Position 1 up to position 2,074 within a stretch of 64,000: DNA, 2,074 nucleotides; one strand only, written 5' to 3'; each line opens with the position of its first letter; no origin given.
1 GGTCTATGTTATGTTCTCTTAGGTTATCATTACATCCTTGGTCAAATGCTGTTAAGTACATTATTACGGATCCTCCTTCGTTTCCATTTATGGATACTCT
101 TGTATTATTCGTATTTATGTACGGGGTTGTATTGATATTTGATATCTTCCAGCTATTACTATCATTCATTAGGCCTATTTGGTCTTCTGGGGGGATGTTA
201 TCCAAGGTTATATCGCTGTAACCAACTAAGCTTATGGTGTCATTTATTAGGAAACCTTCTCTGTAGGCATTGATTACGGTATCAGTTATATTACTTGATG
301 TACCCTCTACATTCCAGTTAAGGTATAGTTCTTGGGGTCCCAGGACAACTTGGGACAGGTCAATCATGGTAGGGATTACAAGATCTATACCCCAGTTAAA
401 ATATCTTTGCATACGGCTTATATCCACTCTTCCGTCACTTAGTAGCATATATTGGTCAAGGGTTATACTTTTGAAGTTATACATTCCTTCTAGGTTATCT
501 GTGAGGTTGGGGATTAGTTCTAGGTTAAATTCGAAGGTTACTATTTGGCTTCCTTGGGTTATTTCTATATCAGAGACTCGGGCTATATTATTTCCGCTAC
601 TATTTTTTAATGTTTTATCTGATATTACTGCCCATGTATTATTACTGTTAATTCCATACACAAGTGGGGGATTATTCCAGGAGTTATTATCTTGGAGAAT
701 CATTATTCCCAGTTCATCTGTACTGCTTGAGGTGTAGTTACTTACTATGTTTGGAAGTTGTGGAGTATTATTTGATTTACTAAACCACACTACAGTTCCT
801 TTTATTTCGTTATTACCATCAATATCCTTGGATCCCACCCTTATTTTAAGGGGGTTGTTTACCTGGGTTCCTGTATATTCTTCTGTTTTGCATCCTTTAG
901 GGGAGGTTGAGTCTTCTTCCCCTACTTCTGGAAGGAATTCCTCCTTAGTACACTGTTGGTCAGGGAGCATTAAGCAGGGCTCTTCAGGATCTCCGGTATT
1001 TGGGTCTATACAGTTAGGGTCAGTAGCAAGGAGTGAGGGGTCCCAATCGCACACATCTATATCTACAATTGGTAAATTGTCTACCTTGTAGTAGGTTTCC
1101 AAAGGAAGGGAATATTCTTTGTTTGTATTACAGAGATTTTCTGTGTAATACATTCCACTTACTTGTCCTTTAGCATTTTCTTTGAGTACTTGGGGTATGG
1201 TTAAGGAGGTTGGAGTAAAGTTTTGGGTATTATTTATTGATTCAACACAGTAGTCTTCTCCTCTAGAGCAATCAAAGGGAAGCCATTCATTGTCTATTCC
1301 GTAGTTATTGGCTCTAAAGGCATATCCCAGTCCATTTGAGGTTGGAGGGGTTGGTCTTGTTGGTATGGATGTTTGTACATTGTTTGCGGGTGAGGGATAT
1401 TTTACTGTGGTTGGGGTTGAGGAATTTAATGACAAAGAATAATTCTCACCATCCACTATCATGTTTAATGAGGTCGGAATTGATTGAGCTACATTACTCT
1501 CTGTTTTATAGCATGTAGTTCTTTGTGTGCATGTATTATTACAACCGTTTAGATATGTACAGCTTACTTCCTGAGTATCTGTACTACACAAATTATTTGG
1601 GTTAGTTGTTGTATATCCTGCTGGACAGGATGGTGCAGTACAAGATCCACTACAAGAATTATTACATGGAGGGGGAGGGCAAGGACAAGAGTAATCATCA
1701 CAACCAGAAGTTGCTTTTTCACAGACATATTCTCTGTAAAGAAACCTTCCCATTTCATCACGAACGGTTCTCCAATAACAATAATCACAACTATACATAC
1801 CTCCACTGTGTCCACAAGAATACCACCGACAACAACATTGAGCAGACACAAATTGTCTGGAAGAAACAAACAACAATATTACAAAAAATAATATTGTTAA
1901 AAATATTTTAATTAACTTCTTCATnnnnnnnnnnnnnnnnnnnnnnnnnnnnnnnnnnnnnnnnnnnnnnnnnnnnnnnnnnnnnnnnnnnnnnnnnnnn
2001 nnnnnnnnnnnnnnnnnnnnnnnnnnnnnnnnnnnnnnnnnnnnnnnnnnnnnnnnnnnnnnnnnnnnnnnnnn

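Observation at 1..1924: Large Cys-rich secreted protein missing from the ORF track and running off the window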

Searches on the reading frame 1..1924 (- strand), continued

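Call 40: search_protein_families(library=pfam, proteins=[P0015, P0022, P0037, P0043, P0115, P0090, P0118], max_evalue=0.01)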
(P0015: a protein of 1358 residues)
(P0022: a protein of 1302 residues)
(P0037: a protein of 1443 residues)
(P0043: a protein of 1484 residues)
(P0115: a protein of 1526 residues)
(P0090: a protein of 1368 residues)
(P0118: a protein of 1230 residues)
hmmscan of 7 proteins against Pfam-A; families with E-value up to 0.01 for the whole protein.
P0015 (1358 aa): 1 family
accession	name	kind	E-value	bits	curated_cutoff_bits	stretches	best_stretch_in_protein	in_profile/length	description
PF10102.14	DUF2341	-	5.2e-16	59.3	23.4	1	637-695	1-63/84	Domain of unknown function (DUF2341)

P0022 (1302 aa): 1 family
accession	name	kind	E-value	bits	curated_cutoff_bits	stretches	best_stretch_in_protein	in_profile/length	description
PF04041.19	Glyco_hydro_130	-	4.4e-08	32.9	26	0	305-352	97-144/320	beta-1,4-mannooligosaccharide phosphorylase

P0037 (1443 aa): 0 families

P0043 (1484 aa): 0 families

P0115 (1526 aa): 1 family
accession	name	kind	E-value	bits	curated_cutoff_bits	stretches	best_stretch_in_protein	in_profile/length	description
PF21722.4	Gly_rich_2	-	4.1e-17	63.4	24.3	1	969-1205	2-225/226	Glycine-rich domain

P0090 (1368 aa): 0 families

P0118 (1230 aa): 0 families

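Call 48: find_related_loci(query=A1, collection=genome_contigs, flank=10000)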
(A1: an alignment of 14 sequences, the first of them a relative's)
Query A1 (923 aa) in genome_contigs; peptide patterns used: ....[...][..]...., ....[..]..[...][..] (x = any residue, [..] = any of these).
42 stretches matched a pattern; 31 encode a relative of the query (tblastn E <= 1e-3); 30 distinct loci.
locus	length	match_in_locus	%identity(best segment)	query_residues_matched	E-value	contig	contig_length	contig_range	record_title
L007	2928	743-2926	69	90-769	0e+0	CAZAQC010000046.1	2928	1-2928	MAG TPA_asm: uncultured Candidatus Saccharibacteria bacterium isolate SRP294416_co1_729 genome assembly, contig: NODE_89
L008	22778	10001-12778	52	2-923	0e+0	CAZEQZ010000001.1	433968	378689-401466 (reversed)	MAG TPA_asm: uncultured Candidatus Saccharibacteria bacterium isolate SRP241326_co3_95 genome assembly, contig: NODE_5_l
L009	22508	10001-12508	48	85-923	0e+0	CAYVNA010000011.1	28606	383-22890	MAG TPA_asm: uncultured Candidatus Saccharibacteria bacterium isolate SRP192927_co3_886 genome assembly, contig: NODE_31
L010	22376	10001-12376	41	78-923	0e+0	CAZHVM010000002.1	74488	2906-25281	MAG TPA_asm: uncultured Candidatus Saccharibacteria bacterium isolate SRP192927_co3_113 genome assembly, contig: NODE_54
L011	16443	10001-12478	42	80-923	0e+0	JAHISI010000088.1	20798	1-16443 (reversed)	MAG: Patescibacteria group bacterium isolate MM_PC_MetaG.mb.168 MM_PC_MetaG.mb.168_k141_1860783, whole genome shotgun se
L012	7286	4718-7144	41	98-923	0e+0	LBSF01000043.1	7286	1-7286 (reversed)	MAG: candidate division WS6 bacterium GW2011_GWC2_36_7 US24_C0043, whole genome shotgun sequence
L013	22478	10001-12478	41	78-921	0e+0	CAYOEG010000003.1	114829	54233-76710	MAG TPA_asm: uncultured Candidatus Saccharibacteria bacterium isolate SRP294416_co1_479 genome assembly, contig: NODE_13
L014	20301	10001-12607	40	3-923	0e+0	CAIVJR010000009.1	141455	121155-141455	uncultured bacterium isolate Loclat_bin-19700 genome assembly, contig: bin-19700:09/10, whole genome shotgun sequence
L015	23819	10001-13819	43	7-922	1e-180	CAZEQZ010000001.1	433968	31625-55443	MAG TPA_asm: uncultured Candidatus Saccharibacteria bacterium isolate SRP241326_co3_95 genome assembly, contig: NODE_5_l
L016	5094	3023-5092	44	1-716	0e+0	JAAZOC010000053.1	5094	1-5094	MAG: Candidatus Microgenomates bacterium isolate AS27yjCOA_24 100197_AS27, whole genome shotgun sequence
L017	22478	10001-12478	39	79-923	4e-174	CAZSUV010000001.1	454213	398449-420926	MAG TPA_asm: uncultured Candidatus Saccharibacteria bacterium isolate SRP302447_co3_161 genome assembly, contig: NODE_41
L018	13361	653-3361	36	1-921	1e-163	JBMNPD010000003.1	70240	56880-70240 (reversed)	MAG: Candidatus Dojkabacteria bacterium isolate SBF912SR1HQ0033 scaffold_516_c1, whole genome shotgun sequence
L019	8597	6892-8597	83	1-583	0e+0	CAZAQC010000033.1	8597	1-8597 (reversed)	MAG TPA_asm: uncultured Candidatus Saccharibacteria bacterium isolate SRP294416_co1_729 genome assembly, contig: NODE_18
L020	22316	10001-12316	37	155-921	1e-143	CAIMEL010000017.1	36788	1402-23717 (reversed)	uncultured bacterium isolate LaPlata_bin-3090 genome assembly, contig: bin-3090:17/25, whole genome shotgun sequence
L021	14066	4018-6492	39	68-923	1e-175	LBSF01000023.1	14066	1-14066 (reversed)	MAG: candidate division WS6 bacterium GW2011_GWC2_36_7 US24_C0023, whole genome shotgun sequence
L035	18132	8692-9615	32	644-922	3e-30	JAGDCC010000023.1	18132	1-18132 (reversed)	Bacterium isolate RGIG10332 Yak_Rumen.Co__c2547311, whole genome shotgun sequence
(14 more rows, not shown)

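Call 52: find_homologous_proteins(query=L001:4246-5196:+, max_evalue=0.001)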
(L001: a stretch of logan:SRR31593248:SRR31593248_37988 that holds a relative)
Query L001:4246-5196:+ (317 aa): 138 proteins with E <= 0.001 among 2494 candidates; the best 120 are listed.
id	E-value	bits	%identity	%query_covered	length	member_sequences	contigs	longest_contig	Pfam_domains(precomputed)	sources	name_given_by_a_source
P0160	6.3e-208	707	100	100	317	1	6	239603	-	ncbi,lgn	-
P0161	3.6e-136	471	67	100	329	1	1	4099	-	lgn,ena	-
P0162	3.4e-126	439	63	98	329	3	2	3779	-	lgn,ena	-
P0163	8.1e-114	398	58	98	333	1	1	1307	-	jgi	jgi:hypothetical protein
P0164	4.1e-112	392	56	100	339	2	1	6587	-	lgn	-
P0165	1.7e-110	387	57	99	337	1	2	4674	-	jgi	jgi:hypothetical protein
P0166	7.7e-107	375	56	99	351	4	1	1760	-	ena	-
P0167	2.4e-106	373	51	99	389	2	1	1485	-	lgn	-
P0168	1.2e-105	371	57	99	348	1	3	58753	-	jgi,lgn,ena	-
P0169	5.3e-105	369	54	98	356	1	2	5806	-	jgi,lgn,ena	-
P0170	6.0e-104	366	53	74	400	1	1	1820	-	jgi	jgi:hypothetical protein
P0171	1.9e-103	364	54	99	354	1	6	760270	-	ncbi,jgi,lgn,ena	jgi:hypothetical protein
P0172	2.6e-103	363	54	98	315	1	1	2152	-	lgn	-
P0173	8.1e-100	352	52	99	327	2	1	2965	-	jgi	jgi:hypothetical protein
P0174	8.6e-100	352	55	99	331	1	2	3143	-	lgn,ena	-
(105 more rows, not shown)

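Call 55: search_protein_families(library=pfam, alignment_id=A3, max_evalue=1)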
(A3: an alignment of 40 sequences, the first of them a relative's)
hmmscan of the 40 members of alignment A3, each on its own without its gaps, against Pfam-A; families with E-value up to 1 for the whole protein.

A. member 1, P0160 (317 aa): 0 families

B. families by the number of members that match (of 40 scanned): 17 families
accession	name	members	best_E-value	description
PF13268.11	DUF4059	4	0.0065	Protein of unknown function (DUF4059)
PF14341.11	PilX_N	4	0.12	PilX N-terminal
PF08695.16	Coa1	2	0.031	Cytochrome oxidase complex assembly protein 1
PF18694.6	TDP-43_N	2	0.061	TAR DNA-binding protein 43, N-terminal domain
PF03944.20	Endotoxin_C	2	0.079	delta endotoxin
PF05454.16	DAG1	2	0.11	Dystroglycan (Dystrophin-associated glycoprotein 1)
PF09092.17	Lyase_N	1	0.0063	Lyase, N terminal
PF11368.13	DUF3169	1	0.063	Protein of unknown function (DUF3169)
PF11833.13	CPP1-like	1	0.071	Protein CHAPERONE-LIKE PROTEIN OF POR1-like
PF16397.10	DUF5006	1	0.1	Domain of unknown function (DUF5006)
PF17428.7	DUF5412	1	0.11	Family of unknown function (DUF5412)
PF21403.4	OTU1_UBXL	1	0.11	OTU1, UBXL domain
PF03337.18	Pox_F12L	1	0.12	Poxvirus F12L protein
PF03115.20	Astro_capsid_N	1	0.17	Astrovirus capsid protein nucleoplasmin-like domain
PF05961.16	Chordopox_A13L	1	0.19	Chordopoxvirus A13L protein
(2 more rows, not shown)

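Call 56: search_protein_families(library=pfam, proteins=[L035:9629-16060:+, L035:8545-9615:+, L035:16086-17576:+, L035:1614-2792:+, L035:579-1574:+], max_evalue=0.01)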
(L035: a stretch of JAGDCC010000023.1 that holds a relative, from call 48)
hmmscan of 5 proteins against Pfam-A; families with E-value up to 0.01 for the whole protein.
L035:9629-16060:+ (2144 aa): 1 family
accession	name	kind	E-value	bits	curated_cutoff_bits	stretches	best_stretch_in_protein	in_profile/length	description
PF21557.3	RhaB_D2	-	0.00053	20.3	27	0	1755-1804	20-68/172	Alpha-L-rhamnosidase, domain D2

L035:8545-9615:+ (357 aa): 0 families

L035:16086-17576:+ (497 aa): 12 families
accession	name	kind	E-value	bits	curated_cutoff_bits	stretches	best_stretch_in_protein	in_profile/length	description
PF14559.12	TPR_19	-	2.8e-20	72.8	25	2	136-189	4-57/68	Tetratricopeptide repeat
PF13432.12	TPR_16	-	4.2e-12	46.7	32.7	1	246-305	2-61/65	Tetratricopeptide repeat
PF13428.12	TPR_14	-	2e-10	40.7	23.5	0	419-459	3-43/44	Tetratricopeptide repeat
PF07719.23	TPR_2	-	1e-09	38.2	27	1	276-305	2-31/34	Tetratricopeptide repeat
PF00515.34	TPR_1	-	1.7e-09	37.5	27.8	1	125-151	3-29/34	Tetratricopeptide repeat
PF12895.13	ANAPC3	-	2.6e-09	37.7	27.2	1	136-194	2-60/82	Anaphase-promoting complex, cyclosome, subunit 3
PF13181.12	TPR_8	-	3.2e-09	36.7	25.7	1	125-154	3-32/34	Tetratricopeptide repeat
PF13424.12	TPR_12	-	1.4e-08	35.3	30.1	1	119-154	41-76/77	Tetratricopeptide repeat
PF13176.12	TPR_7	-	2.2e-06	27.7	27.9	0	278-304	2-30/36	Tetratricopeptide repeat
PF23300.3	HEAT_Nup120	-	5.7e-05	23.5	29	1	250-370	5-109/170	Nucleoporin Nup120, HEAT repeats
PF13414.12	TPR_11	-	0.00023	21.2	26.8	0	282-322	1-41/42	TPR repeat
PF24575.1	TPR_Slam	-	0.0033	18.3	35.2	1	96-178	21-102/104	Surface lipoprotein assembly modifier, N-terminal TPR repeats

L035:1614-2792:+ (393 aa): 2 families
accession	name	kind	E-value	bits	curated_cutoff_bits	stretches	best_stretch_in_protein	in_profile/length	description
PF08239.17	SH3_3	-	6.9e-09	36.2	27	1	339-391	2-54/54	Bacterial SH3 domain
PF00018.34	SH3_1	-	0.0025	17.8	22.9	1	358-385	18-46/48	SH3 domain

L035:579-1574:+ (332 aa): 0 families

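Call 61: predict_structure(alignment_id=A3)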
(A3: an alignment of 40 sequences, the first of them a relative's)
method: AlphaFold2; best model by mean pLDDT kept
length: 317 residues; sequences in the alignment: 40
mean_pLDDT: 85.6   pTM: 0.73
mean pLDDT of the five models: 85.6, 83.0, 82.5, 81.6, 81.1
residues with pLDDT >= 90: 142; 70-90: 145; 50-70: 23; < 50: 7
segments of 3 or more residues with pLDDT < 50: 1-3
pLDDT, mean of each block of 10 residues (from residue 1): 54 88 94 87 88 93 90 93 89 93 90 78 86 94 88 84 86 91 89 84 89 91 86 86 79 92 88 88 93 87 56 50
secondary structure, 60 per line:
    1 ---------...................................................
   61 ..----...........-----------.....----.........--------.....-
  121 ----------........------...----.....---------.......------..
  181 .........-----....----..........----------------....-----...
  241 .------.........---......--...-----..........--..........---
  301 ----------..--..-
elements in order: H10-62 H67-77 E89-93 H99-106 H115-119 E131-138 E145-147 E152-156 E166-172 E179-189 E195-198 E206-212 E229-232 E238-241 E248-256 E260-265 E276-285 E288-297

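Call 70: find_related_loci(query=A4, collection=metagenome_contigs, flank=10000)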
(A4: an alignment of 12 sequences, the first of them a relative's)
Query A4 (893 aa) in metagenome_contigs; peptide patterns used: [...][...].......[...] (x = any residue, [..] = any of these).
55 stretches matched a pattern; 22 encode a relative of the query (tblastn E <= 1e-3); 22 distinct loci.
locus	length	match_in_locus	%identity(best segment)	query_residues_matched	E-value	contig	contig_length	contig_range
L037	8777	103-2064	30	259-893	8e-66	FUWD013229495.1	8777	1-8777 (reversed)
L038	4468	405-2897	26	1-893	5e-63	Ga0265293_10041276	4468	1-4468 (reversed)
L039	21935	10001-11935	29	236-893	2e-60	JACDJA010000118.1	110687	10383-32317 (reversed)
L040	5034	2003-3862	28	253-893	2e-55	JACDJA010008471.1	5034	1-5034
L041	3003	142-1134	39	578-893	4e-54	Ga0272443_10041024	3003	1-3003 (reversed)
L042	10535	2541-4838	26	138-893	3e-51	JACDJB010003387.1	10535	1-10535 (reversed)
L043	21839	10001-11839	29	258-892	1e-49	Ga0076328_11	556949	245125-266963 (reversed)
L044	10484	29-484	57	748-893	6e-45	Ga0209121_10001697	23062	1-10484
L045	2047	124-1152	33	569-893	6e-41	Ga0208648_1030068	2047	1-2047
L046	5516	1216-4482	27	3-893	1e-39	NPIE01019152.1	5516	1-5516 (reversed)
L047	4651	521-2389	27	263-893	2e-38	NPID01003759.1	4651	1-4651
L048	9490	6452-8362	27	263-893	2e-36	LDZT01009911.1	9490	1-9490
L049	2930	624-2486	27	260-893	1e-36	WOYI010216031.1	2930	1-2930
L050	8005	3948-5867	27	263-893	2e-35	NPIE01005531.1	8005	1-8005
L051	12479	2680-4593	27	260-893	2e-35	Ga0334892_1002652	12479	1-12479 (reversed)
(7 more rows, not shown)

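Call 73: search_protein_families(library=pfam, proteins=[L039:1-1524:+, L039:1533-2771:+, L039:2833-3390:+, L039:3468-4229:+, L039:4856-5641:+, L039:5641-6225:+, L039:6225-6926:+, L039:6953-7930:+, L039:16429-17454:+, L039:17450-18106:+], max_evalue=0.01)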
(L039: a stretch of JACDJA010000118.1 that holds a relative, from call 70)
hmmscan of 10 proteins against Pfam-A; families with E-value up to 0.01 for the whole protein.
L039:1-1524:+ (508 aa): 6 families
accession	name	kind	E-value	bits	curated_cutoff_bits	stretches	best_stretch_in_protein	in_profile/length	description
PF00437.27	T2SSE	-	5.3e-47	160.7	24.9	1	158-428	11-279/370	Type II/IV secretion system protein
PF13191.12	AAA_16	-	5.7e-05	24.1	32.6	1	277-382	20-135/167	AAA ATPase domain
PF25199.1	nSTAND_NTPase5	-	0.00032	21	34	1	269-323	29-83/145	Novel STAND NTPase 5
PF13401.12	AAA_22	-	0.0013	19.4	27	1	280-310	4-33/130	AAA domain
PF13555.12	AAA_29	-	0.0046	17.1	27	0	274-301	15-42/61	P-loop containing region of AAA domain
PF13476.12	AAA_23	-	0.007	17.5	27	0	279-301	17-39/201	AAA domain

L039:1533-2771:+ (413 aa): 1 family
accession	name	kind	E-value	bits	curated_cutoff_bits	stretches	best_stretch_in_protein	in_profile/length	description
PF00482.28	T2SSF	-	1e-63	213.3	25.2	2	69-192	1-125/125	Type II secretion system (T2SS), protein F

L039:2833-3390:+ (186 aa): 1 family
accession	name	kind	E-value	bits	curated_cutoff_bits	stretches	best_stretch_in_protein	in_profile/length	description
PF07963.17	N_methyl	-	1.4e-05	24.8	21.2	1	3-26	2-25/27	Prokaryotic N-terminal methylation motif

L039:3468-4229:+ (254 aa): 2 families
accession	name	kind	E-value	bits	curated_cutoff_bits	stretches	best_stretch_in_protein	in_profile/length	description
PF06750.18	A24_N_bact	-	3.9e-24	85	23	1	12-95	2-82/84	Bacterial Peptidase A24 N-terminal domain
PF01478.23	Peptidase_A24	-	0.0058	17.5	26.5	1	104-205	2-99/104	Type IV leader peptidase family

L039:4856-5641:+ (262 aa): 0 families

L039:5641-6225:+ (195 aa): 0 families

L039:6225-6926:+ (234 aa): 1 family
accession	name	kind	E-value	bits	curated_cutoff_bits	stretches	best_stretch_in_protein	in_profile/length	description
PF07963.17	N_methyl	-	1.3e-08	34.5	21.2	1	5-30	1-26/27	Prokaryotic N-terminal methylation motif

L039:6953-7930:+ (326 aa): 0 families

L039:16429-17454:+ (342 aa): 5 families
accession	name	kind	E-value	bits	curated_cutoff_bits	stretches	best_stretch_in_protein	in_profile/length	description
PF11104.14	PilM_2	-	7.5e-53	180.1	27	1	9-340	1-338/340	Type IV pilus assembly protein PilM;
PF14450.12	FtsA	-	2.8e-13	50.8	31.8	1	182-336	1-127/127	Cell division protein FtsA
PF06723.19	MreB_Mbl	-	1.5e-08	34.3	27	1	167-221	134-187/327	MreB/Mbl protein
PF02541.22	Ppx-GppA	-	0.0052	16.7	27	0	158-227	90-160/285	Ppx/GppA phosphatase family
PF25216.1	Volactin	-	0.0056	16.6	35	0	184-300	171-290/321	Volactin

L039:17450-18106:+ (219 aa): 0 families
